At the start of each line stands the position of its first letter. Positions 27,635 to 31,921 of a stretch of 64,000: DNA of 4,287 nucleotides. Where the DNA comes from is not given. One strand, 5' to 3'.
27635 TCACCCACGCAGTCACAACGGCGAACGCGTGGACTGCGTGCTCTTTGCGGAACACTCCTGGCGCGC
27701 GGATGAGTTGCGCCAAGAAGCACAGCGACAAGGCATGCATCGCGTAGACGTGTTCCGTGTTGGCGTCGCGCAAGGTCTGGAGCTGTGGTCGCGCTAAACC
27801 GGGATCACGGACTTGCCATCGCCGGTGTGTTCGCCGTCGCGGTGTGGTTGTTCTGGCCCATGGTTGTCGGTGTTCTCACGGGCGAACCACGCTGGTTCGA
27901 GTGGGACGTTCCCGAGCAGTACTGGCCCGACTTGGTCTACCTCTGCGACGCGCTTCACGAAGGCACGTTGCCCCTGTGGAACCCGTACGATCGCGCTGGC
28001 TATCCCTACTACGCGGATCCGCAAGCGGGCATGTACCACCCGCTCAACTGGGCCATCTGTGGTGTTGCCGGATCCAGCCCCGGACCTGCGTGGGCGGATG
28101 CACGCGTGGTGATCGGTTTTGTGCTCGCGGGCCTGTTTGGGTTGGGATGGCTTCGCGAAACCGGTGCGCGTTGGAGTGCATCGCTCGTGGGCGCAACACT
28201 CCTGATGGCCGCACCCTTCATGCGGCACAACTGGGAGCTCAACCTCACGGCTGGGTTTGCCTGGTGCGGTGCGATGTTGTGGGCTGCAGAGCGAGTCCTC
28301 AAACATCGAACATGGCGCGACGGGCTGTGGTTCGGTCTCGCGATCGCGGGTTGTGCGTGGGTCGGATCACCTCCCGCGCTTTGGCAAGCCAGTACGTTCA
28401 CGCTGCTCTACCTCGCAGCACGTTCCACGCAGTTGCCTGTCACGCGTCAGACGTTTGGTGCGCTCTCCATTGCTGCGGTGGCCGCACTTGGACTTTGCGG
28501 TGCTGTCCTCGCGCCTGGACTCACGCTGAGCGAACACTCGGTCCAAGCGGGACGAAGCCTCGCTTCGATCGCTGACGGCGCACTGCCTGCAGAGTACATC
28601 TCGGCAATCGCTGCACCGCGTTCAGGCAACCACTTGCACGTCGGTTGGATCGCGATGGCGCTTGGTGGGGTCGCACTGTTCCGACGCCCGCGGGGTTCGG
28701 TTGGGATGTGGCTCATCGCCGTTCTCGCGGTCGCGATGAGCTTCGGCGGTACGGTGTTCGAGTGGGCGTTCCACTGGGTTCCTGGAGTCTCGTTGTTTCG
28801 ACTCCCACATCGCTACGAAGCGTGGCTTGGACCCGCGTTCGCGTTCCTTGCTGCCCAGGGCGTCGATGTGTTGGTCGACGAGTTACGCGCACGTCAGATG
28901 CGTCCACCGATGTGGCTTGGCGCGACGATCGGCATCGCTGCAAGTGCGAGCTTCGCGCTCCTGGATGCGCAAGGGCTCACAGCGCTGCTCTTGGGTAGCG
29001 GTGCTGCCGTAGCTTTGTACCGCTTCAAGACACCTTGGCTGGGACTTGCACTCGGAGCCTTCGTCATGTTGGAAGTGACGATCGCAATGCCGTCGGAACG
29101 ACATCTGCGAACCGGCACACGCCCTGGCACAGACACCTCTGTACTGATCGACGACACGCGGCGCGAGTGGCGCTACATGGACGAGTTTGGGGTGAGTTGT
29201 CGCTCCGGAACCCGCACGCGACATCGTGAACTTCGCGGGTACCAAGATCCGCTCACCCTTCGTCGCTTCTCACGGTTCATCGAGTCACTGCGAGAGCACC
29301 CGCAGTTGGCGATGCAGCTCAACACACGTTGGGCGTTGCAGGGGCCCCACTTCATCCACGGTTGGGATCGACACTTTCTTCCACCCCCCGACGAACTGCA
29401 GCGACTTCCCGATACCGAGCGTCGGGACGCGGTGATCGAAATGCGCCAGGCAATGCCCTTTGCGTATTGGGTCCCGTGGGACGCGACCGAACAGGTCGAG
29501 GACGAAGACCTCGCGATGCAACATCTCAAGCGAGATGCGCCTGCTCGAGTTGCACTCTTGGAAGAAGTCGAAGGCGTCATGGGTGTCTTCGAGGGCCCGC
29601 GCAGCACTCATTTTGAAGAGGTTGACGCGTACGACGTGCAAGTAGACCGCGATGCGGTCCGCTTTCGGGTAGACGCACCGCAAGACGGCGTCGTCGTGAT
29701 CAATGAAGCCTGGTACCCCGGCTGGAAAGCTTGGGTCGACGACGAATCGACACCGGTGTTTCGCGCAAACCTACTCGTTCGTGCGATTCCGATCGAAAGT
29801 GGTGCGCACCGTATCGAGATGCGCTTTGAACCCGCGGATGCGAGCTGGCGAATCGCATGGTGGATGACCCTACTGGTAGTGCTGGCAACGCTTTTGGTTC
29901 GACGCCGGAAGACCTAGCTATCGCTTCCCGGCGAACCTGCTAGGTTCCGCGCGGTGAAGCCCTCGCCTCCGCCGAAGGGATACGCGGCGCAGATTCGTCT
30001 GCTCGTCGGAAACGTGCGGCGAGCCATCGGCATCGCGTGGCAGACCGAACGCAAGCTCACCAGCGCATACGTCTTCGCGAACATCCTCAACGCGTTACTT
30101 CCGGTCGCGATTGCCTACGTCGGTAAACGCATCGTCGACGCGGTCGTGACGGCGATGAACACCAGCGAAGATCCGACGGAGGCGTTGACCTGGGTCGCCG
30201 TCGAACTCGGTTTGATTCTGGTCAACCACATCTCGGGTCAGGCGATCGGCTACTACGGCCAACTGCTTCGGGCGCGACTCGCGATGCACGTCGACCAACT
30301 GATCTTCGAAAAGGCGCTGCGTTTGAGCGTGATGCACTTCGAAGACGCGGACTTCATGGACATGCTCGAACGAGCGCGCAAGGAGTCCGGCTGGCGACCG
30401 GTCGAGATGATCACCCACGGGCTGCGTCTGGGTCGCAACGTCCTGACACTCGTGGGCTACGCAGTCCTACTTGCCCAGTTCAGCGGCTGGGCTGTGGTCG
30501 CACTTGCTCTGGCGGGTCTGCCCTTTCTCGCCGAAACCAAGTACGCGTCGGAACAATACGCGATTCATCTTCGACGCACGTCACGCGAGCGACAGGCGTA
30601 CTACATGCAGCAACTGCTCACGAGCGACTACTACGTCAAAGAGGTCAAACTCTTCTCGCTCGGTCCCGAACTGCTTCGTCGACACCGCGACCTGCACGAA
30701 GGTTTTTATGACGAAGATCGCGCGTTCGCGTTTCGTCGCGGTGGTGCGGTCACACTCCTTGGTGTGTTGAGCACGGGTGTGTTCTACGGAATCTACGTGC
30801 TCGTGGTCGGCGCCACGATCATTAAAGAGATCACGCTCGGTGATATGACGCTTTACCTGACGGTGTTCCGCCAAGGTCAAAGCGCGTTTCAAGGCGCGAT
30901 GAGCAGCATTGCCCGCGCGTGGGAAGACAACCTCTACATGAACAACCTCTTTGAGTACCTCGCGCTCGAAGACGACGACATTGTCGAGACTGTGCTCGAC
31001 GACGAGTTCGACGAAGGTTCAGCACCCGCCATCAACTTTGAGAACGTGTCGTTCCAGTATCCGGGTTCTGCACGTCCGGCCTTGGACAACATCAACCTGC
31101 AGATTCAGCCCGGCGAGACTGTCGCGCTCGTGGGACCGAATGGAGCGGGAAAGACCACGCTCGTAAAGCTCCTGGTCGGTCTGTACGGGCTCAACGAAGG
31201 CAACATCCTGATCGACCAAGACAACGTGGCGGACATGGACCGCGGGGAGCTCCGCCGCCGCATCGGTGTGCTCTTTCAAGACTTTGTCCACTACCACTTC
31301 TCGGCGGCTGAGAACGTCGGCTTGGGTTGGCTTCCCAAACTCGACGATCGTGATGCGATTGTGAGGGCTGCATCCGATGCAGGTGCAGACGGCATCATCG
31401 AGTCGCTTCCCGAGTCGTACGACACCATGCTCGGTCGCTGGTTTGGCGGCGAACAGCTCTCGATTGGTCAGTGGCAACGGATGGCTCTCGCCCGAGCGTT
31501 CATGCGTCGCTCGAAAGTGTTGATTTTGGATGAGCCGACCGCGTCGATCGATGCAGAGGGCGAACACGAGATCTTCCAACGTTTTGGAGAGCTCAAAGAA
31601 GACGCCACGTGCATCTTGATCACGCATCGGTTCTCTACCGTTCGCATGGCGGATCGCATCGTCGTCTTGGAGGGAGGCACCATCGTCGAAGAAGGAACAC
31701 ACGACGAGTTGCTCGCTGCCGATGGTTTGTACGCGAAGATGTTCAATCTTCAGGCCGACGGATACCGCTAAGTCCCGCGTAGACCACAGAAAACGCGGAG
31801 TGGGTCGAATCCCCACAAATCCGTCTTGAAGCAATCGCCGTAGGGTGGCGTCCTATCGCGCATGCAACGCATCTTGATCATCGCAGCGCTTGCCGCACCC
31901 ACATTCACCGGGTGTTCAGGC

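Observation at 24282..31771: Candidate envelope glycosylation/export module: beta-helix lipoprotein, ArnT/PMT-like GT-C, YfhO-family protein and ABC exporter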

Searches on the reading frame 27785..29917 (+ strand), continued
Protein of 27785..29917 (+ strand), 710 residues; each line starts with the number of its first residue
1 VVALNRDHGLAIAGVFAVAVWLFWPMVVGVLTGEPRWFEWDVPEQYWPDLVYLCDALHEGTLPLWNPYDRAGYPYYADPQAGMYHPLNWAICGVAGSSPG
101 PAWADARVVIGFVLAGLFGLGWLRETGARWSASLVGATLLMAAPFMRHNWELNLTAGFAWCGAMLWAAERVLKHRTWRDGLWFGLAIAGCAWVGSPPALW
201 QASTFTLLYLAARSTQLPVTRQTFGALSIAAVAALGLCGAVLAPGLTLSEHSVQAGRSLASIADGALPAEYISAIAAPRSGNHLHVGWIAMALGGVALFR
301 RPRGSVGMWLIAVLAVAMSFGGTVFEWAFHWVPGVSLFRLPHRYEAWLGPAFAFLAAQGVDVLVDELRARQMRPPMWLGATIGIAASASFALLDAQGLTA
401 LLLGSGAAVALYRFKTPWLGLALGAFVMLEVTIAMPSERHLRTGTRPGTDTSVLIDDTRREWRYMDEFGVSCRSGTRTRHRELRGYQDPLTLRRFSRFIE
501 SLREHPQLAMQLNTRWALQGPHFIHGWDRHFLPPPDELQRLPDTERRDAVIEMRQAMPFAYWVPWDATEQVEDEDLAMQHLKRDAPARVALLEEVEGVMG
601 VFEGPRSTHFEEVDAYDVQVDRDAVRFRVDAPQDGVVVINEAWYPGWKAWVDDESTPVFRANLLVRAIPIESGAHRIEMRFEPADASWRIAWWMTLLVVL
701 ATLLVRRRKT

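Call 83: search_protein_families(library=pfam, proteins=[P0388, P0383, P0380, P0377, P0366, P0362, P0354, P0343, P0253, P0283], max_evalue=0.01)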
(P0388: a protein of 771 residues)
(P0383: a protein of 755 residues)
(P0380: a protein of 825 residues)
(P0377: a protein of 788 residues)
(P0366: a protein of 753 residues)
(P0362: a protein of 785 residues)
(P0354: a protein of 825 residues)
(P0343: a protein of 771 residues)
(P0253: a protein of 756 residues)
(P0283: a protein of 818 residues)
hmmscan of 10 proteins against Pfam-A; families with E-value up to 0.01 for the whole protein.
P0388 (771 aa): 1 family
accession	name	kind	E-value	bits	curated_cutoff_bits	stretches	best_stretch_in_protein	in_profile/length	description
PF09586.16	YfhO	-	5.5e-22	78.4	28.5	2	657-748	743-835/835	Bacterial membrane protein YfhO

P0383 (755 aa): 1 family
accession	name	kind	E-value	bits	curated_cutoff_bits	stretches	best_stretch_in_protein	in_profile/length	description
PF09586.16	YfhO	-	7.1e-16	58.2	28.5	2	659-730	763-835/835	Bacterial membrane protein YfhO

P0380 (825 aa): 1 family
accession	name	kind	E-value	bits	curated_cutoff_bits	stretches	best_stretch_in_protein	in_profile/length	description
PF09586.16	YfhO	-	1.6e-20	73.6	28.5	2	174-524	121-435/835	Bacterial membrane protein YfhO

P0377 (788 aa): 1 family
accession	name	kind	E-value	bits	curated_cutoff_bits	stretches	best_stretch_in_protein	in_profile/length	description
PF09586.16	YfhO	-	3.6e-17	62.5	28.5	1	682-764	752-835/835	Bacterial membrane protein YfhO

P0366 (753 aa): 1 family
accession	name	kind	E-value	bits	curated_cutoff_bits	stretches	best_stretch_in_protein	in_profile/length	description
PF09586.16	YfhO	-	7.7e-12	44.9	28.5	1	648-728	754-835/835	Bacterial membrane protein YfhO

P0362 (785 aa): 1 family
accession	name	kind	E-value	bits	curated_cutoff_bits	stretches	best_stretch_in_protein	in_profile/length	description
PF09586.16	YfhO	-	4.5e-16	58.8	28.5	2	678-756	755-834/835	Bacterial membrane protein YfhO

P0354 (825 aa): 2 families
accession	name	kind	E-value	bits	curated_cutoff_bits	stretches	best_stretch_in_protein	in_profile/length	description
PF09586.16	YfhO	-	5.5e-26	91.6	28.5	2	689-774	750-835/835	Bacterial membrane protein YfhO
PF20176.3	DUF6541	-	2e-06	26.8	29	1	137-470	189-500/646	Family of unknown function (DUF6541)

P0343 (771 aa): 1 family
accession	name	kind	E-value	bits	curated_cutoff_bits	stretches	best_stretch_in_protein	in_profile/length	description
PF09586.16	YfhO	-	1.7e-12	47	28.5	2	665-730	766-832/835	Bacterial membrane protein YfhO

P0253 (756 aa): 0 families

P0283 (818 aa): 0 families
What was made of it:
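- On YfhO family (PF09586): P0380 also matches over the membrane region, model positions 121-435 (call 83).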

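Call 85: search_protein_families(library=pfam, proteins=[L028:9012-9884:+, L027:2334-3488:+, L038:14845-15546:+, L036:15295-16512:-, L025:20072-21160:+, L026:14183-14971:+, L028:14567-15718:+, L038:15543-16403:+, L032:15112-17604:+, L034:3001-4368:-], max_evalue=0.01)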
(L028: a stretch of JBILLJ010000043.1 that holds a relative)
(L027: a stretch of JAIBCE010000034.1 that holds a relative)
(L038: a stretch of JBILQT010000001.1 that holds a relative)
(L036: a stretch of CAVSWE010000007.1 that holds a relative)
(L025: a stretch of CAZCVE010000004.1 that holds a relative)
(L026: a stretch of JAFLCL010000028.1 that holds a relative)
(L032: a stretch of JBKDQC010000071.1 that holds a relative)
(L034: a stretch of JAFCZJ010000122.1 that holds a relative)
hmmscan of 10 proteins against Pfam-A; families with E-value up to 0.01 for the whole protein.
L028:9012-9884:+ (290 aa): 4 families
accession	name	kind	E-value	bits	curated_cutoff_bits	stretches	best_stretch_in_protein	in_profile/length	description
PF00106.31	adh_short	-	3.6e-53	180.4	26.6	1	17-208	1-190/195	short chain dehydrogenase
PF13561.12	adh_short_C2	-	2.6e-38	132.4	27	1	23-213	1-189/236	Enoyl-(Acyl carrier protein) reductase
PF08659.16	KR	-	6.4e-17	62.5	22.6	1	19-184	3-166/180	KR domain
PF00291.31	PALP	-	0.001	18.9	35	1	15-94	53-125/295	Pyridoxal-phosphate dependent enzyme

L027:2334-3488:+ (384 aa): 0 families

L038:14845-15546:+ (233 aa): 2 families
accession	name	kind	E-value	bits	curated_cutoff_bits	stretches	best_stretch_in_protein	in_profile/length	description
PF17837.6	4PPT_N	-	3.3e-24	85.2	27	1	34-99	2-67/68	4'-phosphopantetheinyl transferase N-terminal domain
PF01648.25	ACPS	-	7.6e-15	55.4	25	1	107-184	2-85/111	4'-phosphopantetheinyl transferase superfamily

L036:15295-16512:- (405 aa): 6 families
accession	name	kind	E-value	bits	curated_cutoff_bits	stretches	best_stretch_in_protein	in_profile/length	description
PF13649.12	Methyltransf_25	-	1.5e-12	48.5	27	1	190-283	2-97/97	Methyltransferase domain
PF08241.18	Methyltransf_11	-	2.7e-08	34.8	21.2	1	190-287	1-95/95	Methyltransferase domain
PF13847.12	Methyltransf_31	-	3.8e-07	30.3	27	1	185-265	3-90/145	Methyltransferase domain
PF08242.18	Methyltransf_12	-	6.5e-07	30.4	30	1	191-285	2-98/98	Methyltransferase domain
PF13489.12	Methyltransf_23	-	0.00011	22.5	27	1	183-287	20-116/164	Methyltransferase domain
PF01209.24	Ubie_methyltran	-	0.0042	16.9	20.1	1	169-254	34-120/233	ubiE/COQ5 methyltransferase family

L025:20072-21160:+ (362 aa): 1 family
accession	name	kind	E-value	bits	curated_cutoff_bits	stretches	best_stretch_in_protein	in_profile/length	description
PF03061.28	4HBT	-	0.0058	17.4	20.6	0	270-322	3-56/79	Thioesterase superfamily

L026:14183-14971:+ (262 aa): 0 families

L028:14567-15718:+ (383 aa): 2 families
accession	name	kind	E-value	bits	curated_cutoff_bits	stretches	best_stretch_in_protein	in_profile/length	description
PF00204.31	DNA_gyraseB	-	8.7e-10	38.8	27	1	260-364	24-137/173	DNA gyrase B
PF02518.31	HATPase_c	-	2.4e-05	25.2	26.4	1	59-200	2-108/111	Histidine kinase-, DNA gyrase B-, and HSP90-like ATPase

L038:15543-16403:+ (286 aa): 3 families
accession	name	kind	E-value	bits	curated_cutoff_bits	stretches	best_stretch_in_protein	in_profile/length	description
PF13279.12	4HBT_2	-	2.4e-10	41.3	25.5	1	174-260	2-93/122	Thioesterase-like superfamily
PF03061.28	4HBT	-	1.1e-05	26.1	20.6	0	183-235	3-55/79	Thioesterase superfamily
PF01643.23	Acyl-ACP_TE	-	3.4e-05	24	23.7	1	36-124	26-114/131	Acyl-ACP thioesterase N-terminal domain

L032:15112-17604:+ (830 aa): 2 families
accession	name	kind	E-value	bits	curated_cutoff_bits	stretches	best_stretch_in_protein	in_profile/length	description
PF00501.34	AMP-binding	-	2.5e-93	313.4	29.9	1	327-696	3-384/384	AMP-binding enzyme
PF13193.12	AMP-binding_C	-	5.7e-18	66.1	24.5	1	746-822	1-76/76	AMP-binding enzyme C-terminal domain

L034:3001-4368:- (455 aa): 0 families

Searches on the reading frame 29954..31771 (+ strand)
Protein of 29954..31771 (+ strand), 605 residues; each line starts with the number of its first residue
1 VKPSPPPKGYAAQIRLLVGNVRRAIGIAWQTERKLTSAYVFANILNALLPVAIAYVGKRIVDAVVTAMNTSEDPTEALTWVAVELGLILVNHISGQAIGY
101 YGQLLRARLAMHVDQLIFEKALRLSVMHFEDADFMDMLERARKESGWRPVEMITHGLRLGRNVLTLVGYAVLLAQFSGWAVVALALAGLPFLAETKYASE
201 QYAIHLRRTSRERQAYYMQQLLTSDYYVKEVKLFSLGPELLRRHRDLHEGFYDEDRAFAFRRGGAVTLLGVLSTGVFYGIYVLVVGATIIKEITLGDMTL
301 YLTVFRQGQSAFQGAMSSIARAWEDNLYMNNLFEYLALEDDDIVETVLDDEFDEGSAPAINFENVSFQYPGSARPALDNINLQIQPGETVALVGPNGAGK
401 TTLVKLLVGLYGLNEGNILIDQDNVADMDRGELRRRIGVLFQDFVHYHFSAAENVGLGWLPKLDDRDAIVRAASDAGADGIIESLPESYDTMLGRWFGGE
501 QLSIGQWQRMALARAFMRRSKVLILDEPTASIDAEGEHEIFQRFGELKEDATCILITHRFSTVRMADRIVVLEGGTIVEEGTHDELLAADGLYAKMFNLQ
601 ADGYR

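Call 4: search_protein_families(library=pfam, proteins=[window:29954-31771:+], max_evalue=0.01)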
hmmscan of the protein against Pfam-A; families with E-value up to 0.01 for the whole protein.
window:29954-31771:+ (605 aa): 9 families
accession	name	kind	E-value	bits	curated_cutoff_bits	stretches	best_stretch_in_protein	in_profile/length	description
PF00005.33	ABC_tran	-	4.4e-34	118.5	25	1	377-530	1-137/137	ABC transporter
PF13304.12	AAA_21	-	7.4e-08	33.2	27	1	391-410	3-22/304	AAA domain, putative AbiEii toxin, Type IV TA system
PF02463.25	SMC_N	-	1.9e-05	24.7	40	1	383-570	21-209/220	RecF/RecN/SMC N terminal domain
PF00664.28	ABC_membrane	-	0.00028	21.1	28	0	38-130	3-93/274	ABC transporter transmembrane region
PF13401.12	AAA_22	-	0.001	19.8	27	0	390-527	8-92/130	AAA domain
PF13555.12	AAA_29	-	0.0046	17.1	27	0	381-404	16-39/61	P-loop containing region of AAA domain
PF13175.12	AAA_15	-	0.0049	17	32.1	1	377-441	14-83/374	AAA ATPase domain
PF13671.12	AAA_33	-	0.0053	17.5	27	0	391-432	3-40/143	AAA domain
PF02367.23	TsaE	-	0.006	17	26.6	0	381-413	15-47/128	Threonylcarbamoyl adenosine biosynthesis protein TsaE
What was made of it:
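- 29954..31771 (+): ABCB-type (type IV exporter) half-transporter, 605 aa, with an N-terminal membrane domain and a C-terminal ATPase domain. The motifs are Walker A 394-401, signature LSIGQ 502-506, Walker B 523-529 and H-loop 556-559. ABC_tran scores 118.5 bits (call 4).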

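Call 5: search_protein_families(library=ncbifam, proteins=[window:29954-31771:+], max_evalue=0.01)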
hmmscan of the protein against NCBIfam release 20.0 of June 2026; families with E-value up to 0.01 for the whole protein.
window:29954-31771:+ (605 aa): 192 families (the best 25 are shown)
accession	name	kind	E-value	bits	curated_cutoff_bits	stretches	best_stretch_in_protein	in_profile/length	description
TIGR02203.1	MsbA_lipidA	equivalog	1.1e-77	261.9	602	1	45-601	25-570/572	lipid A export permease/ATP-binding protein MsbA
TIGR02204.1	MsbA_rel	hypoth_equivalog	3.7e-76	257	780.4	1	33-600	17-575/576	ABC transporter, permease/ATP-binding protein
TIGR03375.1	type_I_sec_LssB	subfamily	1.6e-67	228.4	693.1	1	359-589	465-691/696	type I secretion system permease/ATPase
TIGR01846.1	type_I_sec_HlyB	subfamily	6.6e-67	226.3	725.55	1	359-602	455-694/694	type I secretion system permease/ATPase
NF008381.0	PRK11176.1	equivalog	4.9e-65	220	867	1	356-601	338-580/582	lipid A ABC transporter ATP-binding protein/permease MsbA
TIGR03796.1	NHLM_micro_ABC1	equivalog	2.5e-64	217.7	853.3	1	31-596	151-708/710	NHLP family bacteriocin export ABC transporter peptidase/permease/ATPase subunit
TIGR00958.1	3a01208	subfamily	5.4e-64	216.7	874.6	1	30-596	158-710/711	antigen peptide transporter 2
NF010178.0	PRK13657.1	equivalog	3.7e-63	213.9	733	1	354-598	329-568/588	glucan ABC transporter ATP-binding protein/ permease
NF052233.1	CphA_assoc_ABC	equivalog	3.7e-62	210.7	880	1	358-601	507-744/766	cyanophycin metabolism-associated ABC transporter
NF045513.1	HepA_fam_ABC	equivalog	9.5e-62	209.3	725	1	56-600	74-609/610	heterocyst formation ABC transporter subunit HepA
TIGR03797.1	NHLM_micro_ABC2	equivalog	4.6e-57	194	709.4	1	27-600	129-685/686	NHLP bacteriocin export ABC transporter permease/ATPase subunit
TIGR02857.1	CydD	equivalog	5.8e-57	193.8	435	1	349-572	311-529/529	thiol reductant ABC exporter subunit CydD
TIGR01193.1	bacteriocin_ABC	subfamily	2.6e-54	184.9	523.85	1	355-598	469-707/708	peptide cleavage/export ABC transporter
TIGR01842.1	type_I_sec_PrtD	subfamily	5.6e-53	180.3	510.15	1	360-588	317-542/544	type I secretion system permease/ATPase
NF008364.0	PRK11160.1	equivalog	5.4e-52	177.2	630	1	354-597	333-572/575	heme ABC transporter ATP-binding protein/permease CydC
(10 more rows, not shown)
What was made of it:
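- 29954..31771 (+): It aligns full-length to MsbA models at 262 bits, well below the 602 equivalog cut-off (call 5).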

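Call 26: search_solved_structures(query=window:29954-31771:+, max_evalue=1e-20)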
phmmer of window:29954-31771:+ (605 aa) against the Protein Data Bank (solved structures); distinct sequences matched with E-value up to 1e-20: 325 (the best 60 are shown).
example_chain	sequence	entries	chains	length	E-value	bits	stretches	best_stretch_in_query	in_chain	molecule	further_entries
7niu_A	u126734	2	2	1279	2.7e-104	352.8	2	93-601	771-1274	Isoform 2 of Phosphatidylcholine translocator ABCB4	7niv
6s7p_A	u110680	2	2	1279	1.6e-103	350.2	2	93-601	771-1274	Phosphatidylcholine translocator ABCB4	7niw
8gmg_A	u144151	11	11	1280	1.6e-99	337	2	359-602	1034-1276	ATP-dependent translocase ABCB1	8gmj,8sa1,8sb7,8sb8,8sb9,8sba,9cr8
6qex_A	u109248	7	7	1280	1.8e-99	336.9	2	359-602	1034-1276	Multidrug resistance protein 1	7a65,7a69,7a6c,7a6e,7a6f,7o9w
6ujs_A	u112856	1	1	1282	2.3e-99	336.5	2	360-603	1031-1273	ATP-dependent translocase ABCB1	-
6ujp_A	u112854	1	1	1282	2.8e-99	336.2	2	360-603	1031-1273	ATP-dependent translocase ABCB1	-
8y6h_A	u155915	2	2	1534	3.3e-99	336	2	359-602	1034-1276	ATP-dependent translocase ABCB1,mNeonGreen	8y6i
6ujt_A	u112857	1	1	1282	3.7e-99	335.8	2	360-603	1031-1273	ATP-dependent translocase ABCB1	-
6ujw_A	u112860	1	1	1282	3.8e-99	335.8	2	360-603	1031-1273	ATP-dependent translocase ABCB1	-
6q81_A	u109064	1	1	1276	4e-99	335.7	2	360-603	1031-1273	P-glycoprotein (ABCB1)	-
5kpi_A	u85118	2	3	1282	4.1e-99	335.7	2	360-603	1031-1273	Multidrug resistance protein 1A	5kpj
3g60_A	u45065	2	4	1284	4.1e-99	335.7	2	360-603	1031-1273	Multidrug resistance protein 1a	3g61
4m2s_A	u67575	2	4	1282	4.1e-99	335.7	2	360-603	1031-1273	Multidrug resistance protein 1A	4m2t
3g5u_A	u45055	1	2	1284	4.1e-99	335.7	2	360-603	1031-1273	Multidrug resistance protein 1a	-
4m1m_A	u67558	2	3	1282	4.1e-99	335.7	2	360-603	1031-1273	Multidrug resistance protein 1A | ATP-dependent translocase ABCB1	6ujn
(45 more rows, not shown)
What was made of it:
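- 29954..31771 (+): It aligns to Sav1866 and MsbA chains over residues 40-600 (call 26).
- On ABCB / type IV ABC exporter half-transporter: The protein aligns full-length to Sav1866 (residues 40-600) and to MsbA (call 26).
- Checked: It aligns full-length to MsbA-type models and to Sav1866 and MsbA chains (calls 4, 5, 26).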

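Call 80: find_related_loci(query=window:29954-31771:+, collection=metagenome_contigs, flank=8000)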
Query window:29954-31771:+ (605 aa) in metagenome_contigs; peptide patterns used: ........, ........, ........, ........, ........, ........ (x = any residue, [..] = any of these).
80 stretches matched a pattern; 7 encode a relative of the query (tblastn E <= 1e-3); 7 distinct loci.
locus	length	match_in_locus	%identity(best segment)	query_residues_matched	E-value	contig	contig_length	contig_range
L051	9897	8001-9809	77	6-605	0e+0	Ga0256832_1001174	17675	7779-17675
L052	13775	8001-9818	71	1-604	0e+0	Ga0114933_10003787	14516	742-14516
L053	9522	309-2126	71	1-605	0e+0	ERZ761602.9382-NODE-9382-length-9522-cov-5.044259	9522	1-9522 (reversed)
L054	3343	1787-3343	76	1-518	0e+0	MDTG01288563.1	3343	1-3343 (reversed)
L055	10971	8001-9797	49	12-605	0e+0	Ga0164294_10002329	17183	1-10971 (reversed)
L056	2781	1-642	76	391-604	1e-109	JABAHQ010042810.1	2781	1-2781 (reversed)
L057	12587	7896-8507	27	376-586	7e-20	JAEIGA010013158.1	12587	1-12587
